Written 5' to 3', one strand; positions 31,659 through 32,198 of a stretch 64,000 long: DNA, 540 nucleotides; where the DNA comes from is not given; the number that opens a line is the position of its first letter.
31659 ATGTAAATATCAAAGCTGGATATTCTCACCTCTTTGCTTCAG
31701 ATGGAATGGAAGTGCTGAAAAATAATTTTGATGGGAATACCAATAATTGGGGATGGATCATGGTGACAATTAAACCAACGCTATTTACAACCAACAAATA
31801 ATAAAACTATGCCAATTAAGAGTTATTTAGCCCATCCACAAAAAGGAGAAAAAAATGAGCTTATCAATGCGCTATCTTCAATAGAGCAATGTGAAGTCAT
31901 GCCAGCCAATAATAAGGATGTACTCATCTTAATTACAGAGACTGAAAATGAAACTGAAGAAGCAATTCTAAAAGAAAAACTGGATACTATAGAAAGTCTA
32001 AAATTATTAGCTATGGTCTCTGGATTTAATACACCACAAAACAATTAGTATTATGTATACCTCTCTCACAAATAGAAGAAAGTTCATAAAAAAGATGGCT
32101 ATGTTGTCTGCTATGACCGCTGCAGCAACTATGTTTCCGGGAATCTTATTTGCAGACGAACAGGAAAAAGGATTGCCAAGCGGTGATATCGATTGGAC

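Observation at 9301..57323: Sixteen TGAY-N4-RTCA palindromes with a fixed 23-nt spacing to the -7 promoter box define a dense local regulon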

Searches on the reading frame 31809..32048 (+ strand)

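Call 39: search_protein_families(library=pfam, proteins=[window:31809-32048:+], max_evalue=0.0001)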
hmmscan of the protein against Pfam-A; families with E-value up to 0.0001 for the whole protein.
window:31809-32048:+ (79 aa): 0 families

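Call 80: search_protein_families(library=pfam, proteins=[window:31809-32048:+], max_evalue=1)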
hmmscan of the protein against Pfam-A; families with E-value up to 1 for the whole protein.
window:31809-32048:+ (79 aa): 3 families
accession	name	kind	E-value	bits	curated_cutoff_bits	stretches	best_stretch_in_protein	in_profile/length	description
PF03927.19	NapD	-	0.00021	21.7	28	1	3-62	3-62/76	NapD protein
PF19162.5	DUF5844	-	0.12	13.2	25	1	5-71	20-87/109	Family of unknown function (DUF5844)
PF16524.11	RisS_PPD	-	0.17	12.7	27.5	1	7-46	19-58/107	Periplasmic domain of Sensor histidine kinase RisS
